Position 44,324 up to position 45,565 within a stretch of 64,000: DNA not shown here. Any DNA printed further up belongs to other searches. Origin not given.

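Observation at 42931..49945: Arn-like lipid-carrier amino-sugar decoration module built on a dTDP-3-amino-3,6-dideoxyhexose branch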

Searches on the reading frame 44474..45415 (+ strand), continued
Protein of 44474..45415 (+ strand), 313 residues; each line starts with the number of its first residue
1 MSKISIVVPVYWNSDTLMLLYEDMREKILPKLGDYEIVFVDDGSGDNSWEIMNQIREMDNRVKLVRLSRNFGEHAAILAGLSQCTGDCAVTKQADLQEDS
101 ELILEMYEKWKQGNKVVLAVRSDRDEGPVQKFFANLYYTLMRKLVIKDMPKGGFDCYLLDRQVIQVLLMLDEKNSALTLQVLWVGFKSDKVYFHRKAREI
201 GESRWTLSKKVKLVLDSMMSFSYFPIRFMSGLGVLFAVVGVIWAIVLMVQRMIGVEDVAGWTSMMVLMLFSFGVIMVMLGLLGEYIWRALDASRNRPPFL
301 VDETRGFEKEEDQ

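Call 79: search_protein_families(library=pfam, proteins=[P0275, P0383, P0345, P0366, P0371, P0313], max_evalue=0.001)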
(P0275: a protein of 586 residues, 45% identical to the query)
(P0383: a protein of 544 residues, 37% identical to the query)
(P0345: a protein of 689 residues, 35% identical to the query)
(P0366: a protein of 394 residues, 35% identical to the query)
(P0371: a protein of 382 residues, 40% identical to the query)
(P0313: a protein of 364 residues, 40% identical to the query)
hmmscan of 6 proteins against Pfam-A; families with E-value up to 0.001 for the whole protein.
P0275 (586 aa): 1 family
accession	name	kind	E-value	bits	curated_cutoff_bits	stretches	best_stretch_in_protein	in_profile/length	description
PF00535.33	Glycos_transf_2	-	6.7e-23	81.9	23.3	1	259-392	1-130/168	Glycosyl transferase family 2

P0383 (544 aa): 4 families
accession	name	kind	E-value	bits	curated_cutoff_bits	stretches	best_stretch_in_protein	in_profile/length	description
PF00535.33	Glycos_transf_2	-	3.3e-23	82.9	23.3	1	233-375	1-143/168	Glycosyl transferase family 2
PF17836.7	PglD_N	-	5.8e-16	59.3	23.4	1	5-82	2-76/78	PglD N-terminal domain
PF00132.30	Hexapep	-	3.5e-14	52.2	27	3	122-156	1-35/36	Bacterial transferase hexapeptide (six repeats)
PF25084.1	LbH_EIF2B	-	7.7e-07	29.5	54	1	94-184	17-104/105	EIF2B subunit epsilon LbH domain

P0345 (689 aa): 2 families
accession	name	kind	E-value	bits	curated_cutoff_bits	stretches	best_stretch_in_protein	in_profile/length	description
PF01041.23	DegT_DnrJ_EryC1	-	6.4e-95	318.8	19.8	1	345-684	9-359/360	DegT/DnrJ/EryC1/StrS aminotransferase family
PF00535.33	Glycos_transf_2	-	3.8e-19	69.7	23.3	1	10-170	2-164/168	Glycosyl transferase family 2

P0366 (394 aa): 3 families
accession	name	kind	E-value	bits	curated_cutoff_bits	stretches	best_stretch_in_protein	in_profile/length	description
PF00535.33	Glycos_transf_2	-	6.1e-32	111.3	23.3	1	87-245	1-164/168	Glycosyl transferase family 2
PF13641.12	Glyco_tranf_2_3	-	1.7e-09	38.5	27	1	84-253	1-179/230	Glycosyltransferase like family 2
PF13506.12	Glyco_transf_21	-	0.00011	22.1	21.7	1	158-246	22-115/174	Glycosyl transferase family 21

P0371 (382 aa): 2 families
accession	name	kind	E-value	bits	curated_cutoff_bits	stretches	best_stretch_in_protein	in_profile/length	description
PF00535.33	Glycos_transf_2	-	3.8e-22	79.4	23.3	1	42-175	1-131/168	Glycosyl transferase family 2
PF10111.15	Glyco_tranf_2_2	-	3.9e-05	23.7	27.3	1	42-133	1-91/276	Glycosyltransferase like family 2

P0313 (364 aa): 2 families
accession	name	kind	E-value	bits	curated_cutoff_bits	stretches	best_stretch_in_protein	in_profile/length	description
PF00535.33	Glycos_transf_2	-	2.3e-28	99.7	23.3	1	30-192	1-165/168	Glycosyl transferase family 2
PF13641.12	Glyco_tranf_2_3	-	3.9e-05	24.2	27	1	29-198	3-178/230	Glycosyltransferase like family 2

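Call 80: list_cluster_members(proteins=[P0261, P0263, P0265, P0266, P0267, P0269, P0270, P0275, P0276, P0281])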
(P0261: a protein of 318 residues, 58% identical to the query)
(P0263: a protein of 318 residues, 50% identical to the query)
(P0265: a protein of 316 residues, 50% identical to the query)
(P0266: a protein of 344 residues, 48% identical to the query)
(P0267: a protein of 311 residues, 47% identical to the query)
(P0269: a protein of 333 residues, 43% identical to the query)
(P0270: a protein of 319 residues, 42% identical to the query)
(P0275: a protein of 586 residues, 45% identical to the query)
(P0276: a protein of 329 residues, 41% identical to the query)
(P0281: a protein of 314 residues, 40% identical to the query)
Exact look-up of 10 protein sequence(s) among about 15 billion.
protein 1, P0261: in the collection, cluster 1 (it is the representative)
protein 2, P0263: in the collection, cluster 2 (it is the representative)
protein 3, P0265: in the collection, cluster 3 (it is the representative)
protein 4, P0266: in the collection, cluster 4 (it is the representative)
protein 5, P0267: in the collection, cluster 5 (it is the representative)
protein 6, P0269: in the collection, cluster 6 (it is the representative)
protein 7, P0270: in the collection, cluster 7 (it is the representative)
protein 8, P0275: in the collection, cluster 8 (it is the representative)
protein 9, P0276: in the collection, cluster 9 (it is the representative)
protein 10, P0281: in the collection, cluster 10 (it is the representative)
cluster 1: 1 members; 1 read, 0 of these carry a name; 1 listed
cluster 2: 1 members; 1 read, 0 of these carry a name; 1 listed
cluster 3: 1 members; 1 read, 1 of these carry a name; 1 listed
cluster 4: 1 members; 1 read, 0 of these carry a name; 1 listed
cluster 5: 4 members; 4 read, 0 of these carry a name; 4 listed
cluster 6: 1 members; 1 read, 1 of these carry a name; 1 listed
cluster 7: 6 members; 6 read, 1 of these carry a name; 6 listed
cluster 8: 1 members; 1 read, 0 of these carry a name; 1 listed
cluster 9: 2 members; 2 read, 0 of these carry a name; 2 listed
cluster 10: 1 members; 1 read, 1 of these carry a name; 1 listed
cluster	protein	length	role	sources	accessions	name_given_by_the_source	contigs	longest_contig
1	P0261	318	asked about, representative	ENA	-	-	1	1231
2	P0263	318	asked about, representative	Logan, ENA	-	-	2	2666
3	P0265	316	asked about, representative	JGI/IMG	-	dolichol-phosphate mannosyltransferase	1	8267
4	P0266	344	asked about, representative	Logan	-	-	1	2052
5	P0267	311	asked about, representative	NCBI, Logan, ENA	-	-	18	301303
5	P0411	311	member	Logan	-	-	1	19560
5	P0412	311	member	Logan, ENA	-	-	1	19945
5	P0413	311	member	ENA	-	-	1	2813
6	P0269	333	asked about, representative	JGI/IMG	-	dolichol-phosphate mannosyltransferase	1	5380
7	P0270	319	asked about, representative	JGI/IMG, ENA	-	-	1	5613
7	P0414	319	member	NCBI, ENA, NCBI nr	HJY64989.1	MAG TPA: glycosyltransferase family 2 protein [Ignavibacteria bacterium] | glycosyltransferase family 2 protein [Ignavibacteria bacterium]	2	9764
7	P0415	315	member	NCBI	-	-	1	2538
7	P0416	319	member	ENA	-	-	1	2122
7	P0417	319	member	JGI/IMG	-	-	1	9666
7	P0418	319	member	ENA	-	-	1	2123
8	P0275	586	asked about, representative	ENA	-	-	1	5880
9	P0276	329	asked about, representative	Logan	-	-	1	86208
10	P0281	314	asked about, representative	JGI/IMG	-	dolichol-phosphate mannosyltransferase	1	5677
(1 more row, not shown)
